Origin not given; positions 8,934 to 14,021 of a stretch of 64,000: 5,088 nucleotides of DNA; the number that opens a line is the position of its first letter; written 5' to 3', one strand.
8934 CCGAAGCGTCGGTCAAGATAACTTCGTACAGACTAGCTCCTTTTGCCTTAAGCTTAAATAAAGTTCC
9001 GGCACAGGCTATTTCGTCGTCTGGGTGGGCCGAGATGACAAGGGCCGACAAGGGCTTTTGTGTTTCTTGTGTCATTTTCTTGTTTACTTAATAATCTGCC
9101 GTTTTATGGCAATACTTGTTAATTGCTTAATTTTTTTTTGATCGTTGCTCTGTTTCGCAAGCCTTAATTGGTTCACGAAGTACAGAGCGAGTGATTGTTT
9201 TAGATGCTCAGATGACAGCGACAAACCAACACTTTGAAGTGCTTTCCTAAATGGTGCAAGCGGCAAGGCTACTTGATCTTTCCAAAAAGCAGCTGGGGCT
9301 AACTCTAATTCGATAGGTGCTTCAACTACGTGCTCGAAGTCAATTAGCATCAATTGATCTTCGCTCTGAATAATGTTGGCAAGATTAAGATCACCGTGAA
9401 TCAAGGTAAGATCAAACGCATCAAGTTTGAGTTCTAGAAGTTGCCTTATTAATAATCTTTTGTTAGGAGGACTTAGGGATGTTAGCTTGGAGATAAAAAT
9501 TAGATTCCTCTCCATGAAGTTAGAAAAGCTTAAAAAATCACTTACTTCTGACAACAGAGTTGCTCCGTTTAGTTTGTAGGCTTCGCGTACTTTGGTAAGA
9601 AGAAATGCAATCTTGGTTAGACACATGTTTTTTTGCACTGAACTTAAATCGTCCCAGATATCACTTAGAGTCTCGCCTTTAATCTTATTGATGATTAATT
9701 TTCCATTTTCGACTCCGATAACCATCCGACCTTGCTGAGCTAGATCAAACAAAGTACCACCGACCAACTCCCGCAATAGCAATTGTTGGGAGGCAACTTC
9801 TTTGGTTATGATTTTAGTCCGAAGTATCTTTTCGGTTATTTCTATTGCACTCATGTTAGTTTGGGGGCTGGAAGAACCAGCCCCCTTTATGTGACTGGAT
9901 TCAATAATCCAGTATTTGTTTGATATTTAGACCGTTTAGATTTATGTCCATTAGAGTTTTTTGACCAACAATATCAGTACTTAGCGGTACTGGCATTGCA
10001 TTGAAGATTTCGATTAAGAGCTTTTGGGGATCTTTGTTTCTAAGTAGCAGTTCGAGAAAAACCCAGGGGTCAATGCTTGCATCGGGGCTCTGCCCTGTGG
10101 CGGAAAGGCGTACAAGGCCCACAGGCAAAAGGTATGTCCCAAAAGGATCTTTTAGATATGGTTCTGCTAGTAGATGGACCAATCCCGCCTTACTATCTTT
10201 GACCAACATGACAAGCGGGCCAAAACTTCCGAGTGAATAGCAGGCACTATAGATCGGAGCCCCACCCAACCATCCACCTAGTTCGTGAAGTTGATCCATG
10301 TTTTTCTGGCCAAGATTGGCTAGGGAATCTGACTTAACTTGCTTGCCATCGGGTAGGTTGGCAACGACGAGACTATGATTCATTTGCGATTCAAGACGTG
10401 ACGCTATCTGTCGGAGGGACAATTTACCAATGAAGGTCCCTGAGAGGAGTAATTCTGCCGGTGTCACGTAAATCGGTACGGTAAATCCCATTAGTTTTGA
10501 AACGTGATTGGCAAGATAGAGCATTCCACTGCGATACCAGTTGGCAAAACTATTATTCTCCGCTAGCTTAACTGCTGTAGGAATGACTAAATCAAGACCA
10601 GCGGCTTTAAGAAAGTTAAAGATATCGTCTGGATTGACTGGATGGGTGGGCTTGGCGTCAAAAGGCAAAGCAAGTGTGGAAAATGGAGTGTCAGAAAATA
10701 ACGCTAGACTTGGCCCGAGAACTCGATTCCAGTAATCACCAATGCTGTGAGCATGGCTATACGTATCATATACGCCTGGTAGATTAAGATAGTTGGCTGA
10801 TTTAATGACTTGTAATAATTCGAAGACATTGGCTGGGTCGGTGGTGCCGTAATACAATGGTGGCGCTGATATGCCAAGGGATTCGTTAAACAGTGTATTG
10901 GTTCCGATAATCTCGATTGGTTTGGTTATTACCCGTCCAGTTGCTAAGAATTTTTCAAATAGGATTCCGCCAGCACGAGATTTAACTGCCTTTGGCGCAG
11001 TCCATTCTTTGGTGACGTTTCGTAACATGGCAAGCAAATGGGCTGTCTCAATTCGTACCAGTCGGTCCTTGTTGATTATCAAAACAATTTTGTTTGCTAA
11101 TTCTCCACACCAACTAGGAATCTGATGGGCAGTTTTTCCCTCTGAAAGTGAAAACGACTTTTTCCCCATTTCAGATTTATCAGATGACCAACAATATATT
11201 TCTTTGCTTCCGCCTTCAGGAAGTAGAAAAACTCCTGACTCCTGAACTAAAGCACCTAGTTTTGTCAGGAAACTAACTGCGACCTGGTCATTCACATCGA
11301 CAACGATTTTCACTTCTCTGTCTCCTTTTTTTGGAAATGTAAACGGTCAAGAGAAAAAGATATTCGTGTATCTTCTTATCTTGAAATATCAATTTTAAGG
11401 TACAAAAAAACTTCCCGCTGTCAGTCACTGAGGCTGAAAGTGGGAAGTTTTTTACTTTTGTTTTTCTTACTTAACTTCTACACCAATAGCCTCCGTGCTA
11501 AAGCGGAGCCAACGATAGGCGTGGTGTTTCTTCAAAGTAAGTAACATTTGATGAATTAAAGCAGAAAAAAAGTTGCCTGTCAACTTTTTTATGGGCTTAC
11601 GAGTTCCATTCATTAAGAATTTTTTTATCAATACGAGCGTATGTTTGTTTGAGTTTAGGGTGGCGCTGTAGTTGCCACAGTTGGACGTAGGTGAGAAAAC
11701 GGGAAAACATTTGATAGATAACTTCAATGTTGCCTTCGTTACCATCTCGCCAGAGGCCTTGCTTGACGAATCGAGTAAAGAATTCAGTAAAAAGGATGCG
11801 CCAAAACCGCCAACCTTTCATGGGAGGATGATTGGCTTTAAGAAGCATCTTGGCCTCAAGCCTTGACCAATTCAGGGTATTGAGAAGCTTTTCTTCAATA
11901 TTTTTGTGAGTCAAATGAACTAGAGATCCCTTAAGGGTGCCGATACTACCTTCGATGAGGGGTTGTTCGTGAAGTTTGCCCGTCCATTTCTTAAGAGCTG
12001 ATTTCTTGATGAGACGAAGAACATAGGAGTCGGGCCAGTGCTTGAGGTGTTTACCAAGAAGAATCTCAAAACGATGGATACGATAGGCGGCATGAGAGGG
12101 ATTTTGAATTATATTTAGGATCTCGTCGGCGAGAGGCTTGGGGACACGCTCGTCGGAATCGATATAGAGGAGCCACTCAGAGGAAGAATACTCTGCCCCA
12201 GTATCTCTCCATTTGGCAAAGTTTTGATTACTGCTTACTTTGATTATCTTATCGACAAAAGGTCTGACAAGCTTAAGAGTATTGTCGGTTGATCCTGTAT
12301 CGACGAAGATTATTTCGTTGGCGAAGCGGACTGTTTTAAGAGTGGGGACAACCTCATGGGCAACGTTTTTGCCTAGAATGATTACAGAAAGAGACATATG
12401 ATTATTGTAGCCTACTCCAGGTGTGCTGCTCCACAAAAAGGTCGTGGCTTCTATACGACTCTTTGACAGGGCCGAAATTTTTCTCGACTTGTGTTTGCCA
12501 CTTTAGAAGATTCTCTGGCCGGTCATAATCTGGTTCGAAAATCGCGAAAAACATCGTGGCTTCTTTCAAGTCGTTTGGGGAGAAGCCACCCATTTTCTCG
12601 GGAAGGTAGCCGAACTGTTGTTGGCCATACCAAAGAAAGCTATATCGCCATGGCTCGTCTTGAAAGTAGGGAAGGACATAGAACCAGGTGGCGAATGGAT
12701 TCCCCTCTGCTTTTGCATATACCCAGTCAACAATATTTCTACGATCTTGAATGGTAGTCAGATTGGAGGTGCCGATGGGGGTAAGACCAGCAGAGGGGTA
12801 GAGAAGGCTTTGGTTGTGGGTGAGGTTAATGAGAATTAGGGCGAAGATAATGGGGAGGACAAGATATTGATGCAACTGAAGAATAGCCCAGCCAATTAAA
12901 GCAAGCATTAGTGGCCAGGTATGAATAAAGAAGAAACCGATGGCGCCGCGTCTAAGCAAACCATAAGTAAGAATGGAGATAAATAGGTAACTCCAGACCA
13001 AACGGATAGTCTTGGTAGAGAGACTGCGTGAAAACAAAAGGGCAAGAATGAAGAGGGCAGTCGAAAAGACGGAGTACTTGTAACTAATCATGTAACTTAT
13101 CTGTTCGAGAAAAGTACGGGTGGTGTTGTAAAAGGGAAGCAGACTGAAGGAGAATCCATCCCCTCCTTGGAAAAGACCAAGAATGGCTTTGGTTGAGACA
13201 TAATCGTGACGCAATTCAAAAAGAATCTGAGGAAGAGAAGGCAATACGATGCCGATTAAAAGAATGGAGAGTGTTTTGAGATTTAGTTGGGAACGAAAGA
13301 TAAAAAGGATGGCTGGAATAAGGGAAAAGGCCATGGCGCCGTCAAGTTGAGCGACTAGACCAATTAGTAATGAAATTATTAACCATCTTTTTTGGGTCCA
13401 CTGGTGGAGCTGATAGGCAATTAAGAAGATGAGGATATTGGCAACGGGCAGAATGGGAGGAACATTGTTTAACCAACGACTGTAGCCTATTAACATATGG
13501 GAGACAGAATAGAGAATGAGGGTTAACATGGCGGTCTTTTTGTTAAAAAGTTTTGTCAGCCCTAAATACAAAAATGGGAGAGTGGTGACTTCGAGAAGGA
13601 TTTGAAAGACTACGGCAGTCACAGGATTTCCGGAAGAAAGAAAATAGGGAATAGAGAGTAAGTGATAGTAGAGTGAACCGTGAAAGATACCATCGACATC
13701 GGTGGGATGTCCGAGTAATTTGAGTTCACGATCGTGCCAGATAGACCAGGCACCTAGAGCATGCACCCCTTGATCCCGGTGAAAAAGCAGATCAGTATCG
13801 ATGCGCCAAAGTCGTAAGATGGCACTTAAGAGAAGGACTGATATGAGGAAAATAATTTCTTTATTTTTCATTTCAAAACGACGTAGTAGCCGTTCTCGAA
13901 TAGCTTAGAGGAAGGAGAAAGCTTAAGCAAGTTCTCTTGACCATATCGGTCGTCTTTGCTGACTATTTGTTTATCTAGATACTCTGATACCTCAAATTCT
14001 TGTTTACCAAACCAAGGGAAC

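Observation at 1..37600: About 37 kb devoted almost entirely to envelope glycosylation: at least 11 GT-C membrane glycosyltransferases, three Dpm1-like polyprenyl-phosphate sugar synthases, five other GT-A/GT-B enzymes, a flippase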

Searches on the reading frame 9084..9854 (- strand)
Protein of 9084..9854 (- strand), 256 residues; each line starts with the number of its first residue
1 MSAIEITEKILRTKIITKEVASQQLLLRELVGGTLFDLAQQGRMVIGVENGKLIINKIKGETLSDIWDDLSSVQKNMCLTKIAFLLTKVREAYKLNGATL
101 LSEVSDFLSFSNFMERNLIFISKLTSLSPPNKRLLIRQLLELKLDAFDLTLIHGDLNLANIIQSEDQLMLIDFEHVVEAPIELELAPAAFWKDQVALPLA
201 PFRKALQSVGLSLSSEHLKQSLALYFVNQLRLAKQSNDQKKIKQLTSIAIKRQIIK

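Call 6: search_protein_families(library=pfam, proteins=[window:9084-9854:-], max_evalue=0.01)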
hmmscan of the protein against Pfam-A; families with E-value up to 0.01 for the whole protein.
window:9084-9854:- (256 aa): 4 families
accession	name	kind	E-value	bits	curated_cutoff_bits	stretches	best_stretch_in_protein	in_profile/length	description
PF19974.5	TCAD9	-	1.1e-07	31.8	40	1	136-177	284-325/429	Ternary complex associated domain 9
PF01636.29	APH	-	6e-07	29.9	23.2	1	135-200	154-223/239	Phosphotransferase enzyme family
PF01163.29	RIO1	-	0.00016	21.8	22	1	121-179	95-154/187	RIO domain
PF01633.27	Choline_kinase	-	0.00096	19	29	1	146-177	159-192/300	Choline/ethanolamine kinase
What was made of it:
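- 9084..9854 (-): APH-like small-molecule kinase (cassette). PF01636, 29.9 bits (call 6).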

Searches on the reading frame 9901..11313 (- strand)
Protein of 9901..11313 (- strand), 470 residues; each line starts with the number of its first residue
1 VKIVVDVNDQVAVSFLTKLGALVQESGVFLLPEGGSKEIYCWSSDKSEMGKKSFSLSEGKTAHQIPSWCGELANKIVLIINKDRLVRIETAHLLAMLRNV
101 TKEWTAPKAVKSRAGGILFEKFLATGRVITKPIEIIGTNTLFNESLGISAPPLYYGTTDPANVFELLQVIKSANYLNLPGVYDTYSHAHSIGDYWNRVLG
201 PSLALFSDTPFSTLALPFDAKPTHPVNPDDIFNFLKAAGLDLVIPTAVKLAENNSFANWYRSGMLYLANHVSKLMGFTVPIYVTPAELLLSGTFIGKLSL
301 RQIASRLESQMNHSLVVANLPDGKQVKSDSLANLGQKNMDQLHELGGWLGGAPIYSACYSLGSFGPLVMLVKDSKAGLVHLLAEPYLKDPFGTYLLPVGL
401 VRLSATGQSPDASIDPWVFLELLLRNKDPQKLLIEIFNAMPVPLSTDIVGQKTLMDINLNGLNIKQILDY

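Call 6: search_protein_families(library=pfam, proteins=[window:9901-11313:-], max_evalue=0.01)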
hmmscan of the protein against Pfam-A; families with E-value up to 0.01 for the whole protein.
window:9901-11313:- (470 aa): 0 families

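Call 14: search_protein_families(library=ncbifam, proteins=[window:9901-11313:-], max_evalue=0.01)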
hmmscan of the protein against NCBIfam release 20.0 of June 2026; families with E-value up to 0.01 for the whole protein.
window:9901-11313:- (470 aa): 0 families
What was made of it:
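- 9901..11313 (-): Orphan 470-aa protein (cassette). Not a recognisable glycosyltransferase. No Pfam or NCBIfam hit (calls 6, 14).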

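Call 91: find_homologous_proteins(query=window:9901-11313:-, max_evalue=0.001)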
Query window:9901-11313:- (470 aa): 5 proteins with E <= 0.001 among 8000 candidates.
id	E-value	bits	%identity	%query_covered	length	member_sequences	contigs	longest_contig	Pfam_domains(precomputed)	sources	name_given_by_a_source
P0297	0.0e+0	1057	100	100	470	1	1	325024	-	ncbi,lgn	-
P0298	2.8e-81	292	48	64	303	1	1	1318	-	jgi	jgi:hypothetical protein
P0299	1.5e-77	279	38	99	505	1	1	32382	-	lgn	-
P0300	1.0e-61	227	34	99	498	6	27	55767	-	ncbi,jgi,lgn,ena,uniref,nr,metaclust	ncbi:hypothetical protein GW793_03035 [bacterium]|uniref:Uncharacterized protein n=2 Tax=Katanobacte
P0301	5.6e-50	188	35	76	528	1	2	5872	-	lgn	-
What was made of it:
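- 9901..11313 (-): Only 5 homologs in 5.8 billion proteins (call 91).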

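Call 92: find_encoding_contigs(protein=P0300, flank=5000, max_places=2)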
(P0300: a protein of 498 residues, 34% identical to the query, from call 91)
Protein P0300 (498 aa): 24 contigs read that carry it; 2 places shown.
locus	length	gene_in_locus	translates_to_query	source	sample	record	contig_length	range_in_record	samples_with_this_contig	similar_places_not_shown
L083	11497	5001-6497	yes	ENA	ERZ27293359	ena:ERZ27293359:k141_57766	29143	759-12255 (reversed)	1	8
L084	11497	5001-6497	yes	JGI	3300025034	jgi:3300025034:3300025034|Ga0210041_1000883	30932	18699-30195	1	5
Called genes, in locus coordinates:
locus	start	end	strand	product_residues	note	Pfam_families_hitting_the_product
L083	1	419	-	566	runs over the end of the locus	-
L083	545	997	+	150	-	-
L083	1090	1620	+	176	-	PF20772:TACO1_YebC_N, PF01709:Transcrip_reg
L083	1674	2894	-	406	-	PF01757:Acyl_transf_3 (weak)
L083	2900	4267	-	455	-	-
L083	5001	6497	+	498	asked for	-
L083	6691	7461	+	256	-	PF02585:PIG-L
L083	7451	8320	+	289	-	PF01636:APH (weak)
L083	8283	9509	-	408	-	PF00155:Aminotran_1_2, PF00266:Aminotran_5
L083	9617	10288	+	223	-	-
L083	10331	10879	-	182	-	PF01327:Pep_deformylase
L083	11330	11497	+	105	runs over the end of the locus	-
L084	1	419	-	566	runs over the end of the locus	-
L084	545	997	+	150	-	-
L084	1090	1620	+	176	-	PF20772:TACO1_YebC_N, PF01709:Transcrip_reg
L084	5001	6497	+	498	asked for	-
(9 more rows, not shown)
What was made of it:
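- Tried and rejected: The transporter reading, CE4 deacetylase activity for the N-domain, STT3-type OST membership for the fusion, GT39 membership for 27881-28990, and 9901-11313 as the missing fifth glycosyltransferase (calls 91, 92).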

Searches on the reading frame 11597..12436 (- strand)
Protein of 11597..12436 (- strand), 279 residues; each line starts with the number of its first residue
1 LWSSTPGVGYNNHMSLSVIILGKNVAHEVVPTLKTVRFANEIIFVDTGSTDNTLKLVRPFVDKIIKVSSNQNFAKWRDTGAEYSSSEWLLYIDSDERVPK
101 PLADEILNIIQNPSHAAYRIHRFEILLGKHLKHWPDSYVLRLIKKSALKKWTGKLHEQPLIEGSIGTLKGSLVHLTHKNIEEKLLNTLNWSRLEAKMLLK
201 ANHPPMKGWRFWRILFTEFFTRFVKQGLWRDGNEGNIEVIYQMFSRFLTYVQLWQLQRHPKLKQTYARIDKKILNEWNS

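Call 6: search_protein_families(library=pfam, proteins=[window:11597-12436:-], max_evalue=0.01)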
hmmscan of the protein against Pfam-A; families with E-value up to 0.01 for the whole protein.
window:11597-12436:- (279 aa): 2 families
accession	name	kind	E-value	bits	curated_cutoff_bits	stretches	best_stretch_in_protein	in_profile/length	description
PF00535.33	Glycos_transf_2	-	2.5e-13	50.7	23.3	1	17-145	1-139/168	Glycosyl transferase family 2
PF10111.15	Glyco_tranf_2_2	-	5.8e-06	26.4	27.3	1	39-111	29-107/276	Glycosyltransferase like family 2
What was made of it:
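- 11597..12436 (-): GT2 ('GT2c'), cytoplasmic. PF00535, 50.7 bits (call 6).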

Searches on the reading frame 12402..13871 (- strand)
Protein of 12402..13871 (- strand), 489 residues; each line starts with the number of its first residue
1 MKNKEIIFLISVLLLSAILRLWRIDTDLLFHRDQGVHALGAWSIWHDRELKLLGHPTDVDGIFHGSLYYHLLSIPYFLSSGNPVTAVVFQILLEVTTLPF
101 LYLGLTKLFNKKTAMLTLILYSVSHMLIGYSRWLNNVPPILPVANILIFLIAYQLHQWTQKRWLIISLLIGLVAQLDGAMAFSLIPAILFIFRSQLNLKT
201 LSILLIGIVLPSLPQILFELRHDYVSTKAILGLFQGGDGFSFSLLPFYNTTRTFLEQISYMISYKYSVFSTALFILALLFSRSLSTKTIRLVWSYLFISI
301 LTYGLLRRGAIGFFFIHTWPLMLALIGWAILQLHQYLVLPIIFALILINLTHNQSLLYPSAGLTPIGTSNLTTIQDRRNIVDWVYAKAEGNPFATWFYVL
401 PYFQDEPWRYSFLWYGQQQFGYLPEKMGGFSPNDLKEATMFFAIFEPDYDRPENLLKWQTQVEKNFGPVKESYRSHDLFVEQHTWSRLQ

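Call 6: search_protein_families(library=pfam, proteins=[window:12402-13871:-], max_evalue=0.01)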
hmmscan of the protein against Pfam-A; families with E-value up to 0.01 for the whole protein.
window:12402-13871:- (489 aa): 1 family
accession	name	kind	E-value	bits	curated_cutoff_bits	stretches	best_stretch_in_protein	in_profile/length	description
PF13231.12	PMT_2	-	2.1e-06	28.5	26.1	1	74-205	12-145/160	Dolichyl-phosphate-mannose-protein mannosyltransferase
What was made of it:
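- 12402..13871 (-): PMT_2 GT-C paralog. Its start overlaps the stop of the DUF3863-like gene 13868-15661. PF13231, 28.5 bits, above the 26.1 cut-off (call 6).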
